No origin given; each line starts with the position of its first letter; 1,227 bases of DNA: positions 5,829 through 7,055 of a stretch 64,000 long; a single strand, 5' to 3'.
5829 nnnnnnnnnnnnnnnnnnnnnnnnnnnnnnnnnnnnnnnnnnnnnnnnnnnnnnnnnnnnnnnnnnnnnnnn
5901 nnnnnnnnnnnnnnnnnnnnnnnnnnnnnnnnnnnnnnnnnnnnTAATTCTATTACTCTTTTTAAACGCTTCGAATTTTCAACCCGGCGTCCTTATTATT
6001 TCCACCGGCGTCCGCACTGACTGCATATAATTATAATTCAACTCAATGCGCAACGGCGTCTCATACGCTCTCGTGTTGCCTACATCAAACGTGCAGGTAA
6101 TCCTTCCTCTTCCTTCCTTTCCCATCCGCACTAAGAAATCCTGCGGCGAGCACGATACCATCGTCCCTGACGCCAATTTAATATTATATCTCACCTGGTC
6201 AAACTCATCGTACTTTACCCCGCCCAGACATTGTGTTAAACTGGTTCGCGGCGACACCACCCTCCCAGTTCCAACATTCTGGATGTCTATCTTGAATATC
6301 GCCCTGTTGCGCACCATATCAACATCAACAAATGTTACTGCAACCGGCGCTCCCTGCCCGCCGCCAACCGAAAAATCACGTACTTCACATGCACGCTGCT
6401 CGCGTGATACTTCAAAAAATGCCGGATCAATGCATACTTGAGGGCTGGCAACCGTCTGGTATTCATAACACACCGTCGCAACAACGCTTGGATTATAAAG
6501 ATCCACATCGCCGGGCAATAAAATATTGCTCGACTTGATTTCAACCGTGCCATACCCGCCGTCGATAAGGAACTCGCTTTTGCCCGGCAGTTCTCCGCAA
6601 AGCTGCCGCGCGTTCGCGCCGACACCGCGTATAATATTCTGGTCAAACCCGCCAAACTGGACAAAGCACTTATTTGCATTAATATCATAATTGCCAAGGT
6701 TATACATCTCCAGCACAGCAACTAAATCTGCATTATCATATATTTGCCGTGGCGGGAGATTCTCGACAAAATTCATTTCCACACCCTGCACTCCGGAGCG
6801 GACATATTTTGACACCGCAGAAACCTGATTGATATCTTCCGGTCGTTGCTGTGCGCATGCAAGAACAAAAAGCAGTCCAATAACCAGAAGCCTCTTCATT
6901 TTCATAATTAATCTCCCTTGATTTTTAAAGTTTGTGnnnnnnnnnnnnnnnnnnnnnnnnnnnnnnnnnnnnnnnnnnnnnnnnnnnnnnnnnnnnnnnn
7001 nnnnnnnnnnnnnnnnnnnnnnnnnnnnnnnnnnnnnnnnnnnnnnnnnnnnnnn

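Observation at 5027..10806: Five-gene cell-envelope cluster: three tandem Cys-conserved lipobox-like secreted paralogs, a polytopic membrane protein and a type-II anchored protein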

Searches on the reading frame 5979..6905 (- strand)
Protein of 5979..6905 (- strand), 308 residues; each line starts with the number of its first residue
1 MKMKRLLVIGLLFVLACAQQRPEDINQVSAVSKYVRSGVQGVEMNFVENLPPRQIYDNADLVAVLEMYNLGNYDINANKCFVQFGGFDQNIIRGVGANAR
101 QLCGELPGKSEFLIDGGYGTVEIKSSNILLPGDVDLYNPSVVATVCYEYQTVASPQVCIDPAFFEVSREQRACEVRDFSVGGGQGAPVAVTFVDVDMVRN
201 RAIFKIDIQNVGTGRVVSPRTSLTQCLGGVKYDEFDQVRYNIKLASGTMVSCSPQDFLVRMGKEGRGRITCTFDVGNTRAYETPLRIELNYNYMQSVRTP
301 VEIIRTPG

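Call 3: search_protein_families(library=pfam, proteins=[window:5979-6905:-], max_evalue=1)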
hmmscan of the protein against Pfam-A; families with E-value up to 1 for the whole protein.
window:5979-6905:- (308 aa): 0 families

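Call 4: search_protein_families(library=ncbifam, proteins=[window:5979-6905:-], max_evalue=1)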
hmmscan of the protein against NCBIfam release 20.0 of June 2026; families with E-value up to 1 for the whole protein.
window:5979-6905:- (308 aa): 0 families

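Call 7: find_homologous_proteins(query=window:5979-6905:-, max_evalue=0.001)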
Query window:5979-6905:- (308 aa): 100 proteins with E <= 0.001 among 2706 candidates.
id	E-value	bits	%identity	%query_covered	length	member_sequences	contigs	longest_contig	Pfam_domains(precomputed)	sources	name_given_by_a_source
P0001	7.4e-168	575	81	99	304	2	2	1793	-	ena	-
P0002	5.7e-150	517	85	86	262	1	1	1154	-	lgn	-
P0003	1.1e-138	480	100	70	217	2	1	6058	-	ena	-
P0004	3.4e-134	465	64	100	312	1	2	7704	-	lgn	-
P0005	2.2e-133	462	65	97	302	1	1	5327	-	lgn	-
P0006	4.0e-130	451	64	100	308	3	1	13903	-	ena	-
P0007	4.8e-128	445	68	91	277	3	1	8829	-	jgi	jgi:hypothetical protein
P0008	1.1e-127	443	61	99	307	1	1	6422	-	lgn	-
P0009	1.3e-127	443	62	98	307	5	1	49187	-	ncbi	-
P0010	6.3e-126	438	62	99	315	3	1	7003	-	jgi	-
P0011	1.4e-125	437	61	99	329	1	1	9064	-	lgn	-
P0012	4.9e-125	435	63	95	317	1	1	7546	-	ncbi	-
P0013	6.3e-123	428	59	98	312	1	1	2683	-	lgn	-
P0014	3.1e-121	422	60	95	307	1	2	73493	-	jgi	jgi:hypothetical protein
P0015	6.4e-121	421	59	100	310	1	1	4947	-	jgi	jgi:hypothetical protein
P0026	2.5e-95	337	48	99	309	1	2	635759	-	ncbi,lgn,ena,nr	ncbi:MAG: hypothetical protein KAT77_02340 [Nanoarchaeota archaeon]|nr:hypothetical protein [Nanoarc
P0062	2.9e-70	255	41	98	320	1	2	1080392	-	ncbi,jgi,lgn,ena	-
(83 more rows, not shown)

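Call 8: find_encoding_contigs(protein=P0062, flank=10000, max_places=2)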
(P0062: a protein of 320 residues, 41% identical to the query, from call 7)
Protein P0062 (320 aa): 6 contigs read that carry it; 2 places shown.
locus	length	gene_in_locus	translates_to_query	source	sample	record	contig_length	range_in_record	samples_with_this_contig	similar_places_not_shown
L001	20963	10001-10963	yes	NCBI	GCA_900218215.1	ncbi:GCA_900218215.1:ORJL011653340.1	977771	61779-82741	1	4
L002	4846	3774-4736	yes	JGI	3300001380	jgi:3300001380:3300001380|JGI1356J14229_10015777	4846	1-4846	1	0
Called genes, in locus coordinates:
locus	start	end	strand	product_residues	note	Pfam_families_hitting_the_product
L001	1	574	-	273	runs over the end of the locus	PF07650:KH_2, PF00189:Ribosomal_S3_C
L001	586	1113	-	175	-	PF00237:Ribosomal_L22 (weak)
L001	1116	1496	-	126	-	PF00203:Ribosomal_S19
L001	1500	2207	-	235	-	PF03947:Ribosomal_L2_C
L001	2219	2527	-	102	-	PF00276:Ribosomal_L23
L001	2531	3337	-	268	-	PF00573:Ribosomal_L4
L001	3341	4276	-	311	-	PF00297:Ribosomal_L3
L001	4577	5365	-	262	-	-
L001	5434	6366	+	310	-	PF01798:Nop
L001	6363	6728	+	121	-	PF03819:MazG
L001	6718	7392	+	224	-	PF01269:Fibrillarin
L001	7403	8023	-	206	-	-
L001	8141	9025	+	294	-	-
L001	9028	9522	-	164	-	-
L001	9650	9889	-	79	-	PF13370:Fer4_13, PF13459:Fer4_15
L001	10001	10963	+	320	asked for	-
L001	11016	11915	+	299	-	-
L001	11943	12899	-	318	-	PF03215:Rad17, PF05496:RuvB_N, PF13173:AAA_14 (faint), PF25199:nSTAND_NTPase5 (faint), PF00004:AAA, PF13177:DNA_pol3_delta2 (weak), PF08542:Rep_fac_C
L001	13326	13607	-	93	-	-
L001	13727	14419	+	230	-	PF01963:TraB_PrgY_gumN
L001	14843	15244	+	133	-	-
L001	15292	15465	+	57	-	PF03911:Sec61_beta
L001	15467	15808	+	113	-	PF01849:NAC, PF19026:UBA_HYPK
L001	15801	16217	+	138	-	-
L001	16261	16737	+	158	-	-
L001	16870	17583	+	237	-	PF00142:Fer4_NifH (faint), PF01656:CbiA, PF06564:CBP_BcsQ, PF09140:MipZ, PF10609:ParA, PF13614:AAA_31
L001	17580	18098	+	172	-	-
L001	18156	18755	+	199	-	PF00300:His_Phos_1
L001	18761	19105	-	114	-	PF00892:EamA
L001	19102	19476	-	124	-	-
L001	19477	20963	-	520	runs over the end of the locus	PF02355:SecD_SecF_C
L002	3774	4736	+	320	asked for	-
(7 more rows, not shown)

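Call 9: find_encoding_contigs(protein=P0026, flank=10000, max_places=2)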
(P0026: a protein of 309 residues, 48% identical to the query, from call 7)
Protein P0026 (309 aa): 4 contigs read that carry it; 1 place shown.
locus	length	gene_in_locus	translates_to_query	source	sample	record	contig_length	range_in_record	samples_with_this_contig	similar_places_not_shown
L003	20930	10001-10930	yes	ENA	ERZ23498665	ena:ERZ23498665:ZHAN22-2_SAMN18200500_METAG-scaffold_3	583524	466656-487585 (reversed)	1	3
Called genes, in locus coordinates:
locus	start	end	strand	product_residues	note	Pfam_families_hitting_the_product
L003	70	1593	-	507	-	PF01409:tRNA-synt_2d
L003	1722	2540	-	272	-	PF01978:TrmB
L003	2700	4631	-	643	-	PF16177:ACAS_N, PF00501:AMP-binding, PF13193:AMP-binding_C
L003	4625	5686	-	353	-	PF26356:Pelota_N, PF03464:eRF1_2, PF03465:eRF1_3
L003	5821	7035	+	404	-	-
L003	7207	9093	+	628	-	-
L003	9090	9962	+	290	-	-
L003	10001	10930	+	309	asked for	-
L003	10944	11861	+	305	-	-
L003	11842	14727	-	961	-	PF05496:RuvB_N (weak), PF13177:DNA_pol3_delta2 (faint), PF00004:AAA, PF13173:AAA_14 (faint), PF14890:Intein_splicing, PF08542:Rep_fac_C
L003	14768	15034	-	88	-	PF05239:PRC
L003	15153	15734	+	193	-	PF02778:tRNA_int_endo_N, PF01974:tRNA_int_endo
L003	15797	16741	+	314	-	-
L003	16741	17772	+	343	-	PF00752:XPG_N, PF00867:XPG_I, PF01367:5_3_exonuc (weak)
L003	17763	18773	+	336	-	PF18093:Trm5_N, PF25133:TYW2_N_2, PF02475:TRM5-TYW2_MTfase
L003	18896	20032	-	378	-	PF13401:AAA_22 (faint), PF13191:AAA_16 (faint), PF00004:AAA, PF17862:AAA_lid_3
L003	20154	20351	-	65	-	-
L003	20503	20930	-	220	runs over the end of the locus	PF00557:Peptidase_M24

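Call 23: predict_structure(alignment_id=A2)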
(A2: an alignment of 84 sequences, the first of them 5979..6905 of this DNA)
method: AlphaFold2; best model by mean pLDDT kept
length: 308 residues; sequences in the alignment: 84
mean_pLDDT: 91.8   pTM: 0.86
mean pLDDT of the five models: 91.8, 91.5, 91.1, 91.0, 90.0
residues with pLDDT >= 90: 239; 70-90: 49; 50-70: 17; < 50: 3
segments of 3 or more residues with pLDDT < 50: 1-3
pLDDT, mean of each block of 10 residues (from residue 1): 55 65 78 89 98 97 98 97 97 91 97 95 97 98 98 95 80 76 88 95 97 97 93 97 97 98 97 95 97 98 95
secondary structure, 60 per line:
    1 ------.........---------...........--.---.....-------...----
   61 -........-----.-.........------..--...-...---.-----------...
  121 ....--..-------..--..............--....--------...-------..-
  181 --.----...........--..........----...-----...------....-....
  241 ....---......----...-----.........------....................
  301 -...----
elements in order: H7-15 H25-35 E42-46 E54-56 E62-69 E80-85 E100-102 E118-124 E140-153 E156-159 E188-198 E201-210 E215-217 E237-244 E248-253 E258-260 E266-274 E281-300 E302-304

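Call 44: search_solved_structures(query=A2, max_evalue=1)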
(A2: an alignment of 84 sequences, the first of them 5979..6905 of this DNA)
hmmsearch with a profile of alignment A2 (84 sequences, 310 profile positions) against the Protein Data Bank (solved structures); distinct sequences matched with E-value up to 1: 0.

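Call 57: fold_search(model_id=the predicted structure, library=pdb)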
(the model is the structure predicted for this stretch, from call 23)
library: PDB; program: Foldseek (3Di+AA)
matches with E <= 10: 1564; with E <= 0.001: 39
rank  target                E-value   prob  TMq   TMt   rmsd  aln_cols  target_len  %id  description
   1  8xez_A                2.5e-06  0.99  0.23  0.09  30.0       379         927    9  Cryo-EM structure of integrin ITGAV/ITGB3 complex, conformation 5 (released 2024-12-18)
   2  2zai_C                1.0e-05  0.99  0.24  0.18  14.6       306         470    8  Crystal structure of the soluble domain of STT3 from P. furiosus (released 2007-12-11)
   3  8zdg_A                1.0e-05  0.90  0.18  0.07  25.6       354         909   10  Cryo-EM structure of the integrin avb3 with CWHM-12, conformation 1 (released 2025-10-22)
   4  4g1m_A                1.4e-05  0.97  0.22  0.08  29.1       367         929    9  Re-refinement of alpha V beta 3 structure (released 2012-12-12)
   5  3ije_A                1.4e-05  0.97  0.22  0.08  27.3       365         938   10  Crystal structure of the complete integrin alhaVbeta3 ectodomain plus an Alpha/beta transmembrane fragment (released 2009-09-29)
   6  8xen_A                2.2e-05  0.97  0.22  0.08  26.3       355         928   10  Cryo-EM structure of integrin ITGAV/ITGB3 complex, conformation 4 (released 2024-12-18)
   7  4mmx_A                3.3e-05  0.95  0.21  0.08  29.6       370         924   10  Integrin AlphaVBeta3 ectodomain bound to the tenth domain of Fibronectin (released 2014-03-26)
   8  2zai_B                4.1e-05  0.97  0.22  0.16  15.1       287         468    7  Crystal structure of the soluble domain of STT3 from P. furiosus (released 2007-12-11)
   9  7nxd_A                7.1e-05  0.92  0.21  0.08  30.2       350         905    8  Cryo-EM structure of human integrin alpha5beta1 in the half-bent conformation (released 2021-08-25)
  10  9au7_C                7.1e-05  0.77  0.18  0.20  23.4       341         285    9  Human Retriever VPS35L/VPS29/VPS26C complex bound to SNX17 peptide (Composite Map) (released 2024-10-30)
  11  6h7w_C                7.5e-05  0.75  0.19  0.20  24.6       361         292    8  Model of retromer-Vps5 complex assembled on membrane. (released 2018-09-26)
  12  8xei_A                8.4e-05  0.92  0.22  0.08  26.4       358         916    9  Cryo-EM structure of integrin ITGAV/ITGB3 complex, conformation 1 (released 2024-12-18)
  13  3vu1_B                8.9e-05  0.92  0.22  0.16  14.5       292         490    8  Crystal structure of the C-terminal globular domain of oligosaccharyltransferase (PhAglB-L, O74088_PYRHO) from Pyrococ (released 2013-01-23)
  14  6avu_A                9.4e-05  0.82  0.20  0.08  25.9       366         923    9  Human alpha-V beta-3 Integrin (open conformation) in complex with the therapeutic antibody LM609 (released 2017-11-01)
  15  1jv2_A                1.1e-04  0.84  0.20  0.08  27.4       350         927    8  CRYSTAL STRUCTURE OF THE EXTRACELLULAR SEGMENT OF INTEGRIN ALPHAVBETA3 (released 2001-10-17)
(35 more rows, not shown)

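Call 62: search_protein_families(library=pfam, alignment_id=A2, max_evalue=0.1)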
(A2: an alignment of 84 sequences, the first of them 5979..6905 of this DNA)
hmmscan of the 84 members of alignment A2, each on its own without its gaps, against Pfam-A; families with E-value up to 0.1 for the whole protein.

A. member 1, window:5979-6905:- (308 aa): 0 families

B. families by the number of members that match (of 84 scanned): 19 families
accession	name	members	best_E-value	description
PF07705.17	CARDB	6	0.0039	CARDB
PF16386.10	DUF4995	3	0.0064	Domain of unknown function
PF23673.1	DUF7154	2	0.066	Domain of unknown function (DUF7154)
PF23536.1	TraK_C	1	0.01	TraK C-terminal domain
PF08139.17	LPAM_1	1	0.025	Prokaryotic membrane lipoprotein lipid attachment site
PF16250.10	DUF4907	1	0.033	Domain of unknown function (DUF4907)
PF18614.7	RNase_II_C_S1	1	0.041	RNase II-type exonuclease C-terminal S1 domain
PF23496.1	Microp_apicomplexa_3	1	0.042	Apicomplexa microprotein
PF10073.14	GapR_DNA-bd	1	0.042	GapR-like, DNA-binding domain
PF22214.1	Mec-4_10_cyt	1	0.044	Mechanosensory ion channel subunit mec-4/10 cytosolic domain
PF14505.12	DUF4438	1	0.045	Domain of unknown function (DUF4438), N-terminal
PF02402.22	Lysis_col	1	0.049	Lysis protein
PF18743.7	AHJR-like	1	0.051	REase_AHJR-like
PF01299.22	Lamp2-like_luminal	1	0.056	Lysosome-associated membrane glycoprotein 2-like, luminal domains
PF00581.25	Rhodanese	1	0.074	Rhodanese-like domain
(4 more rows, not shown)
